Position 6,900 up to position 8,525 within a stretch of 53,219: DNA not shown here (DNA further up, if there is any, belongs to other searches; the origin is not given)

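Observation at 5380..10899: ECF sigma / FecR module wired to an STN-domain small beta-barrel instead of a TonB-dependent transporter, followed by a secreted RCC1 propeller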

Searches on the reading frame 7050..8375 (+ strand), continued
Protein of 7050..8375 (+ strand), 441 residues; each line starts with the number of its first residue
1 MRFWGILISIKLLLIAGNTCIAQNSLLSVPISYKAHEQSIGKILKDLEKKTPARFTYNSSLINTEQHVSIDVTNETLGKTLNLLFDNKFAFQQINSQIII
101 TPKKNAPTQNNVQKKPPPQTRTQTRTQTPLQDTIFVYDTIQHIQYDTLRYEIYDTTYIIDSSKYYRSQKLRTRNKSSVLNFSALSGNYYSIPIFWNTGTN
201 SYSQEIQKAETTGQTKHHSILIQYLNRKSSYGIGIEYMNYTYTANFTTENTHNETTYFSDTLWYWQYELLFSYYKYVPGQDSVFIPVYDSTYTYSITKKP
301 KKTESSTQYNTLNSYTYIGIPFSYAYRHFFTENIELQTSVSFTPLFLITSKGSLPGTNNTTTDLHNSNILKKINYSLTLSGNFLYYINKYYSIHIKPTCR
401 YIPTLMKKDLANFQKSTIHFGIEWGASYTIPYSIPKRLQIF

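Call 34: find_related_loci(query=A3, collection=genome_contigs, flank=8000)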
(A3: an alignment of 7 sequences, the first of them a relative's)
Query A3 (441 aa) in genome_contigs; peptide patterns used: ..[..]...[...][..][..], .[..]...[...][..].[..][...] (x = any residue, [..] = any of these).
60 stretches matched a pattern; 15 encode a relative of the query (tblastn E <= 1e-3); 14 distinct loci.
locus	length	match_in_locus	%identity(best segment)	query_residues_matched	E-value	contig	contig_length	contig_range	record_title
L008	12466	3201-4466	54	16-434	3e-140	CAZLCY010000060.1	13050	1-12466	MAG TPA_asm: uncultured Bacteroidales bacterium isolate SRP252850_co1_226 genome assembly, contig: NODE_9032_length_1305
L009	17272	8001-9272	45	12-434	2e-116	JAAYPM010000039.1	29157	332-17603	MAG: Bacteroidales bacterium isolate AS22ysBPME_225 74084_AS22, whole genome shotgun sequence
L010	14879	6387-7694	52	1-434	2e-142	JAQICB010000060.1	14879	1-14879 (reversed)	MAG: Bacteroidales bacterium isolate GH49 k119_170730, whole genome shotgun sequence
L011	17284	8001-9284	33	1-434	1e-54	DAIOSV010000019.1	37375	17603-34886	MAG TPA_asm: Bacteroidales bacterium isolate CTOTU1912 NODE_306_length_37375_cov_35.713666, whole genome shotgun sequenc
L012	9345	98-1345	32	3-431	8e-54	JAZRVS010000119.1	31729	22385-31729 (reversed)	MAG: Bacteroidales bacterium isolate T1900044953_TA20190006.MAGScoT_cleanbin_000015 SGB_3735_k141_669188, whole genome s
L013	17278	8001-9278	32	1-434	2e-53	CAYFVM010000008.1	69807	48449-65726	MAG TPA_asm: uncultured Bacteroidales bacterium isolate ERP107106_co1_258 genome assembly, contig: NODE_242_length_69807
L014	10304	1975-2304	32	2-111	1e-10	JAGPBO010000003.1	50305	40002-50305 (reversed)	MAG: Cyclobacteriaceae bacterium isolate Gw_SlAct_bin_183 Gw_SlAct_1080_length_50305_cov_11.751843, whole genome shotgun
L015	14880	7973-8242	30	23-112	4e-10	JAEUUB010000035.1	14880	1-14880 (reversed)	MAG: Cyclobacteriaceae bacterium isolate new MAG-344 k141_3977654, whole genome shotgun sequence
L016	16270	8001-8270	30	23-112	7e-10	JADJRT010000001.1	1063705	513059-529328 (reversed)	MAG: Flammeovirgaceae bacterium isolate Hade_18-Q3-R52-61_BATAC.180 tig00001100-10-10634780, whole genome shotgun sequen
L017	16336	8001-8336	29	6-112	5e-9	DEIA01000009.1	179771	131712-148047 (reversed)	MAG TPA_asm: Flammeovirgaceae bacterium UBA2786 UBA2786_contig_1363, whole genome shotgun sequence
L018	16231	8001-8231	38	25-101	1e-7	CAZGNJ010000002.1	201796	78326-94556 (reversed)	MAG TPA_asm: uncultured Ginsengibacter sp. isolate SRP263991_co5_2 genome assembly, contig: NODE_103_length_201796_cov_7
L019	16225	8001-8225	28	38-112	2e-6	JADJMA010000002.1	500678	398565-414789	MAG: Flammeovirgaceae bacterium isolate EsbW_18-Q3-R4-48_BAT3C.7 tig00004635-10-5034800, whole genome shotgun sequence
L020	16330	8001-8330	25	2-111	6e-6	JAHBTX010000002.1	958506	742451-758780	MAG: Cyclobacteriaceae bacterium isolate ACE_BAC22 BAC22_2, whole genome shotgun sequence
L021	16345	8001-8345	22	3-101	5e-4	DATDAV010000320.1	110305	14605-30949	MAG TPA_asm: Chryseolinea sp. isolate SMAG_U105 k141_2595966, whole genome shotgun sequence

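Call 37: search_protein_families(library=pfam, proteins=[L014:1939-3780:+, L014:3868-6216:+, L018:7926-9611:+, L018:10347-11147:+, L021:7989-9914:+, L019:7989-9698:+, L019:9760-12135:+, L020:9767-12217:+, L011:11820-13076:+, L015:3986-5506:+], max_evalue=0.01)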
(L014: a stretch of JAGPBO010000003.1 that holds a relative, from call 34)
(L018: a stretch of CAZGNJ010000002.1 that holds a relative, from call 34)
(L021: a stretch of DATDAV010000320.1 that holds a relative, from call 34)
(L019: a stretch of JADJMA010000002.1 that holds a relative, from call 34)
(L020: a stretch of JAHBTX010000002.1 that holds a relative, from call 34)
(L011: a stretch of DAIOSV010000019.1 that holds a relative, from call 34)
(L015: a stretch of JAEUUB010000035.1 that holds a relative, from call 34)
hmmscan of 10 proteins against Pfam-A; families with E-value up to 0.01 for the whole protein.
L014:1939-3780:+ (613 aa): 2 families
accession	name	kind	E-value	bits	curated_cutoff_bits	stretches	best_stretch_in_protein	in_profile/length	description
PF13715.12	CarbopepD_reg_2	-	2.4e-09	37.6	32.2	1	128-203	1-75/88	CarboxypepD_reg-like domain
PF07660.19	STN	-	2.2e-07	31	28.4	1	64-113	1-51/52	Secretin and TonB N terminus short domain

L014:3868-6216:+ (782 aa): 3 families
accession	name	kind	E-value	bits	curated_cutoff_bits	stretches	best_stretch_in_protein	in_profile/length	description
PF13715.12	CarbopepD_reg_2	-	5.6e-18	65.2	32.2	1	28-118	1-88/88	CarboxypepD_reg-like domain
PF13620.12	CarboxypepD_reg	-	1.6e-16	60.9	32.3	1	27-105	1-80/82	Carboxypeptidase regulatory-like domain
PF07715.20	Plug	-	0.00034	21.5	23.9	1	133-238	6-107/107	TonB-dependent Receptor Plug Domain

L018:7926-9611:+ (561 aa): 3 families
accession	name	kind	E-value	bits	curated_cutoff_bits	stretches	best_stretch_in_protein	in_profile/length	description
PF13715.12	CarbopepD_reg_2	-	1e-11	45.2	32.2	1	112-198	1-88/88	CarboxypepD_reg-like domain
PF07660.19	STN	-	8.3e-06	26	28.4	1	56-103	3-51/52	Secretin and TonB N terminus short domain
PF02732.21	ERCC4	-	0.0027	18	24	1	27-92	15-70/140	ERCC4 domain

L018:10347-11147:+ (266 aa): 6 families
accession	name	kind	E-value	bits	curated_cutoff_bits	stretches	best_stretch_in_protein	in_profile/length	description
PF00106.31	adh_short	-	1.1e-41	143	26.6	1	4-191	1-188/195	short chain dehydrogenase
PF13561.12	adh_short_C2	-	1.2e-23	84.3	27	1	10-189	1-180/236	Enoyl-(Acyl carrier protein) reductase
PF08659.16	KR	-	1.1e-11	45.4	22.6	1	7-173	4-171/180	KR domain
PF01370.27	Epimerase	-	3.5e-05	23.8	20.9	1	6-121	1-101/240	NAD dependent epimerase/dehydratase family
PF00455.28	DeoRC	-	0.00072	20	31.8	0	36-75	27-66/160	DeoR C terminal sensor domain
PF02719.21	Polysacc_synt_2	-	0.00089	19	20.2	1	7-104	2-101/293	Polysaccharide biosynthesis protein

L021:7989-9914:+ (641 aa): 2 families
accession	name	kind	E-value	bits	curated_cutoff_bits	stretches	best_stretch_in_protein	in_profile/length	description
PF13715.12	CarbopepD_reg_2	-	2.2e-07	31.3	32.2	1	134-208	2-76/88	CarboxypepD_reg-like domain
PF07660.19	STN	-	3.3e-06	27.2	28.4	1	71-120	1-51/52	Secretin and TonB N terminus short domain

L019:7989-9698:+ (569 aa): 2 families
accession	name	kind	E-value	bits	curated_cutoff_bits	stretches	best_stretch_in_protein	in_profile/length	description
PF13715.12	CarbopepD_reg_2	-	2.4e-09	37.5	32.2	1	84-159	1-75/88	CarboxypepD_reg-like domain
PF07660.19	STN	-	0.00044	20.4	28.4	1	20-68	1-50/52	Secretin and TonB N terminus short domain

L019:9760-12135:+ (791 aa): 3 families
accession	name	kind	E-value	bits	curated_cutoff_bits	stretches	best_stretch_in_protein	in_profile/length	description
PF13715.12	CarbopepD_reg_2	-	1.3e-18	67.3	32.2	1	37-127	1-88/88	CarboxypepD_reg-like domain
PF13620.12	CarboxypepD_reg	-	8.3e-17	61.8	32.3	1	36-114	1-80/82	Carboxypeptidase regulatory-like domain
PF07715.20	Plug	-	0.0006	20.7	23.9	1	142-247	6-107/107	TonB-dependent Receptor Plug Domain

L020:9767-12217:+ (816 aa): 3 families
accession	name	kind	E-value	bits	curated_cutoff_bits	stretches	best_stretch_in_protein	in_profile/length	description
PF13715.12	CarbopepD_reg_2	-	9.8e-19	67.6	32.2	1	62-151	1-88/88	CarboxypepD_reg-like domain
PF13620.12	CarboxypepD_reg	-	9.3e-16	58.4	32.3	1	61-137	1-79/82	Carboxypeptidase regulatory-like domain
PF07715.20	Plug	-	0.0013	19.7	23.9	1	171-271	11-107/107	TonB-dependent Receptor Plug Domain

L011:11820-13076:+ (418 aa): 5 families
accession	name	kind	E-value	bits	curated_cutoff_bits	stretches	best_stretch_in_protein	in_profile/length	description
PF00270.35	DEAD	-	3.5e-47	160.7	26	1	25-196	1-166/167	DEAD/DEAH box helicase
PF00271.37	Helicase_C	-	2.2e-34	118.4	23.5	1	234-339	4-109/110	Helicase conserved C-terminal domain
PF04851.21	ResIII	-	3.9e-07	30.6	22.5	1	26-190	6-162/164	Type III restriction enzyme, res subunit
PF06862.17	Utp25_C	-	8.8e-05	22.7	32.8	1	236-330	37-134/190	Utp25, C-terminal domain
PF16203.11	ERCC3_RAD25_C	-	0.00083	19.1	27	1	241-319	56-130/248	ERCC3/RAD25/XPB C-terminal helicase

L015:3986-5506:+ (506 aa): 2 families
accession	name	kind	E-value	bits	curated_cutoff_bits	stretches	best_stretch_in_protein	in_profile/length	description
PF00916.26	Sulfate_transp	-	5.7e-54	183.8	23.2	1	9-394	3-379/380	Sulfate permease family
PF16983.11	MFS_MOT1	-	1.1e-05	26.2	30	1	295-372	32-111/111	Molybdate transporter of MFS superfamily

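Call 38: find_homologous_proteins(query=A2, max_evalue=1e-10)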
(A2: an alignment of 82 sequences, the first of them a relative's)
Query A2 (82 sequences) (441 aa, profile of the alignment): 14 proteins with E <= 1e-10 among 8000 candidates.
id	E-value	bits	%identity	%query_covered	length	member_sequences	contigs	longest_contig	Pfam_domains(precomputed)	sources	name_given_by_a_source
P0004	1.4e-104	369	43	96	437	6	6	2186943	-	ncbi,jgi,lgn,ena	-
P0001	4.3e-103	364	100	100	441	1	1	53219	PF07660.20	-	-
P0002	7.7e-98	346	52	98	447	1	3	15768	-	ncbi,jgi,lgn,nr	ncbi:MAG: hypothetical protein PF481_03940 [Bacteroidales bacterium]|jgi:hypothetical protein|nr:hyp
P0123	8.6e-96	340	24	24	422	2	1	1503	-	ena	-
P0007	6.5e-95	337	33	98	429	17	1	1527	PF07660.20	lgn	-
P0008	1.5e-93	332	31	98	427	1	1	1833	PF07660.20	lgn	-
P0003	3.1e-93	331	54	95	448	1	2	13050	-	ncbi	ncbi:MAG: hypothetical protein ACOCWB_05490 [Bacteroidota bacterium]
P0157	1.0e-91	326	22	68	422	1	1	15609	-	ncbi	-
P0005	9.5e-74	267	52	75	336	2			-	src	-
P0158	8.3e-43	165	25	21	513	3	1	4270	-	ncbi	-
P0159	5.3e-22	96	24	24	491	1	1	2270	-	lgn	-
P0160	2.0e-21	95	25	25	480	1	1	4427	-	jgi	jgi:hypothetical protein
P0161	5.8e-17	80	28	18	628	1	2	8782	PF13715.13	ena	-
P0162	3.1e-12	64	-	-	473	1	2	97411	-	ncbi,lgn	-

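Call 39: find_encoding_contigs(protein=P0157, flank=8000, max_places=2)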
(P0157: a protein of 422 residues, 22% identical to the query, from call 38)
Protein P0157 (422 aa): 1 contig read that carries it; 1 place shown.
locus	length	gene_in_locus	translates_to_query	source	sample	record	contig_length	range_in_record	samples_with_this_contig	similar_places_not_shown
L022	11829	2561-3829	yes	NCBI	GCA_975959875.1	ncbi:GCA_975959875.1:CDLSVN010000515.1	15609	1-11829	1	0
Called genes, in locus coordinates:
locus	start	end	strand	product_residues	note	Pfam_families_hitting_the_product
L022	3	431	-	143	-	?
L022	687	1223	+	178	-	PF07638:Sigma70_ECF (faint), PF04542:Sigma70_r2 (weak), PF08281:Sigma70_r4_2, PF04545:Sigma70_r4 (weak)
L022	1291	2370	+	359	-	PF04773:FecR, PF16344:FecR_C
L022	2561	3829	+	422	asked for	-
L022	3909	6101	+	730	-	PF00801:PKD (faint), PF18911:PKD_4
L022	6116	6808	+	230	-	PF17210:SdrD_B (weak)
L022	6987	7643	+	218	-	PF05430:Methyltransf_30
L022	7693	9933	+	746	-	PF07695:7TMR-DISM_7TM, PF07228:SpoIIE (weak)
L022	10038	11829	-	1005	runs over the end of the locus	PF23748:Beta-prop_LRRK2 (faint), PF07494:Reg_prop (weak), PF07495:Y_Y_Y, PF00512:HisKA, PF02518:HATPase_c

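Call 40: find_encoding_contigs(protein=P0162, flank=8000, max_places=2)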
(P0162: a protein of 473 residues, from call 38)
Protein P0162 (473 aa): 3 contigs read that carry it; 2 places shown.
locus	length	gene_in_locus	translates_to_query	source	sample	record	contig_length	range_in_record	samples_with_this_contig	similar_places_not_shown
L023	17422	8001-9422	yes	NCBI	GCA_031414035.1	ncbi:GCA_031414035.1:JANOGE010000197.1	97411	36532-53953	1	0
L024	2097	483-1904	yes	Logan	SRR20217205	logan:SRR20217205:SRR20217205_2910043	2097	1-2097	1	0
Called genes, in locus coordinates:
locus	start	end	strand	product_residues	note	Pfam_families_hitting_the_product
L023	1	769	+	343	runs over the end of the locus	PF02574:S-methyl_trans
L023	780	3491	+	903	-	PF00809:Pterin_bind, PF02607:B12-binding_2, PF02310:B12-binding, PF02965:Met_synt_B12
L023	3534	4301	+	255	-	PF03372:Exo_endo_phos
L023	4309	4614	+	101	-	PF14114:DUF4286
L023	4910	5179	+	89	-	PF00216:Bac_DNA_binding, PF18291:HU-HIG (weak)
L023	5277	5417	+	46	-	PF17070:Thx (weak)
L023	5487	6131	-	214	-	PF01243:PNPOx_N, PF12766:Pyridox_oxase_2, PF10590:PNP_phzG_C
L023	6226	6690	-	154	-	-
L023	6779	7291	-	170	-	-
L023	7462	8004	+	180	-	PF04542:Sigma70_r2, PF08281:Sigma70_r4_2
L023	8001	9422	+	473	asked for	-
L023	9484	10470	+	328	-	-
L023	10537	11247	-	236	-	PF00696:AA_kinase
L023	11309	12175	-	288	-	PF13847:Methyltransf_31, PF08241:Methyltransf_11 (faint), PF08242:Methyltransf_12 (weak), PF13649:Methyltransf_25 (faint)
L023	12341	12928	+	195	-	-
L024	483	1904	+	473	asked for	-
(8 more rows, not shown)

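Call 41: find_encoding_contigs(protein=P0158, flank=8000, max_places=2)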
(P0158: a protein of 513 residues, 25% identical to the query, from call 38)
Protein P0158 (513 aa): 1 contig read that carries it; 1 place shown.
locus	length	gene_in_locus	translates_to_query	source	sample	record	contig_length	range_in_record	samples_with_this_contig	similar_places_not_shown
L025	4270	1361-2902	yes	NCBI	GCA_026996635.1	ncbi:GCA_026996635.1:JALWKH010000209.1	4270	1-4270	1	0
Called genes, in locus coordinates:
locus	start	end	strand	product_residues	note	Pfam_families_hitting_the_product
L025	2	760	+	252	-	?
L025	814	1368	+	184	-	PF04542:Sigma70_r2, PF08281:Sigma70_r4_2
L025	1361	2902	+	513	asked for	-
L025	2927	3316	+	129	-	-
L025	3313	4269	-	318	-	?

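Call 48: find_encoding_contigs(protein=P0020, flank=8000, max_places=2)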
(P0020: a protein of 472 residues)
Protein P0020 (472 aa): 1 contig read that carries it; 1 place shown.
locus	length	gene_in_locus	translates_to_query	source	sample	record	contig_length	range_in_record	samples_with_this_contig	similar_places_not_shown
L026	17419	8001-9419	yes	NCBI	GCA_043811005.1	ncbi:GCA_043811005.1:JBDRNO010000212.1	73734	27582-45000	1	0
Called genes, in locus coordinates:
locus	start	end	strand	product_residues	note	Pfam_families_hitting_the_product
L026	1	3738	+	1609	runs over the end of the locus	PF06832:BiPBP_C (faint), PF13573:SprB, PF17210:SdrD_B (faint), PF13573:SprB, PF24595:DUF7619, PF00801:PKD, PF18911:PKD_4, PF18962:Por_Secre_tail (weak)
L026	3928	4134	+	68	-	PF21748:UPF0150 (faint)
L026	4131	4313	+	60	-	PF07927:HicA_toxin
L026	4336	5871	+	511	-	PF13573:SprB (weak), PF18911:PKD_4, PF00801:PKD, PF18962:Por_Secre_tail (weak)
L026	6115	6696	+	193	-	PF07638:Sigma70_ECF (faint), PF04542:Sigma70_r2, PF08281:Sigma70_r4_2, PF04545:Sigma70_r4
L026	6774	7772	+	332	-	PF04773:FecR, PF16344:FecR_C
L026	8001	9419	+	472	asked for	PF07660:STN, PF13568:OMP_b-brl_2 (weak)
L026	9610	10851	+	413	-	PF24517:CBM96, PF06848:Disaggr_repeat (faint), PF18962:Por_Secre_tail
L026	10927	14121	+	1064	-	PF18911:PKD_4, PF00801:PKD, PF13573:SprB, PF24595:DUF7619, PF00801:PKD, PF18911:PKD_4, PF18962:Por_Secre_tail (weak)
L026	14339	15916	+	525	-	PF00801:PKD, PF18911:PKD_4, PF18962:Por_Secre_tail (weak)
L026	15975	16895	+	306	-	PF11751:PorP_SprF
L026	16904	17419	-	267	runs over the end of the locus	PF00106:adh_short, PF08659:KR, PF23441:SDR (weak), PF13561:adh_short_C2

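Call 49: find_encoding_contigs(protein=P0041, flank=8000, max_places=2)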
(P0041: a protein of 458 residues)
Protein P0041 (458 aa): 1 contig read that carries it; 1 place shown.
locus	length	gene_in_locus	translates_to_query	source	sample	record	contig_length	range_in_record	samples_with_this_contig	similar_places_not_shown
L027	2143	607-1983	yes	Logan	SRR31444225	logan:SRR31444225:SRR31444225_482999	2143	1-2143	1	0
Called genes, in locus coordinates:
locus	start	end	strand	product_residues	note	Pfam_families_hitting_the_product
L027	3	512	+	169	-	?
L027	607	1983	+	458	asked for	PF13568:OMP_b-brl_2 (faint)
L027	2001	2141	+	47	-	?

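Call 50: find_encoding_contigs(protein=P0096, flank=8000, max_places=2)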
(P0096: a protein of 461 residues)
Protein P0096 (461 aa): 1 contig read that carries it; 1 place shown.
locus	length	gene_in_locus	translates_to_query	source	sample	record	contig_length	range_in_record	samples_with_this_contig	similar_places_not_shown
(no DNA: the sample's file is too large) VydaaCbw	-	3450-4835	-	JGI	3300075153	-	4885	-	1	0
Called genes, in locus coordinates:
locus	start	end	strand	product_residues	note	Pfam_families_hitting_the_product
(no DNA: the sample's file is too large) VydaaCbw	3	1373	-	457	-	?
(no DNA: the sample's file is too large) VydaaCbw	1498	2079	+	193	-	PF04542:Sigma70_r2, PF08281:Sigma70_r4_2, PF04545:Sigma70_r4 (weak)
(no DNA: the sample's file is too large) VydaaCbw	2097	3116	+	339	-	PF04773:FecR, PF16344:FecR_C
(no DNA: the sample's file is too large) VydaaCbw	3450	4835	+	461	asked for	PF13568:OMP_b-brl_2 (weak)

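Call 52: search_protein_families(library=pfam, proteins=[L004:13200-13787:+, L011:11200-11787:+, L001:13231-13821:+], max_evalue=10)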
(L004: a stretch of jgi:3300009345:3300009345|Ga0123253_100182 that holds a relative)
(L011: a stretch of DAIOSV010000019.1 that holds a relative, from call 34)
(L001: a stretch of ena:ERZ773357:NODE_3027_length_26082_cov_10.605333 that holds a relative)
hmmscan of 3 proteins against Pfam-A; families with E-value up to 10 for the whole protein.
L004:13200-13787:+ (196 aa): 1 family
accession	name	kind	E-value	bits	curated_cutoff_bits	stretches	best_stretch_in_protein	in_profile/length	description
PF13620.12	CarboxypepD_reg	-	0.0085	16.9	32.3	1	39-91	1-54/82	Carboxypeptidase regulatory-like domain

L011:11200-11787:+ (196 aa): 7 families
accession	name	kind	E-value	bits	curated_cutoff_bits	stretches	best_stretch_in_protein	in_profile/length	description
PF13620.12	CarboxypepD_reg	-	1.5e-05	25.7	32.3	1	33-76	1-43/82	Carboxypeptidase regulatory-like domain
PF02369.22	Big_1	-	4.4e-05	23.9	34.9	1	34-83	21-73/93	Bacterial Ig-like domain (group 1)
PF13715.12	CarbopepD_reg_2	-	0.013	15.9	32.2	1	34-80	1-44/88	CarboxypepD_reg-like domain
PF03072.19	DUF237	-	0.023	15.2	25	1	83-159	28-105/137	Domain of unknown function (DUF237)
PF24291.1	Ig_CFAP65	-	0.05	13.8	27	1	131-171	27-67/121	Cilia- and flagella-associated protein 65-like, Ig-like domain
PF17378.7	REC104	-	0.092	12.9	27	1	9-68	71-128/182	Meiotic recombination protein REC104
PF20598.4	DUF6795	-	0.17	12.6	27.4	1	35-80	2-48/103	Domain of unknown function (DUF6795)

L001:13231-13821:+ (197 aa): 0 families
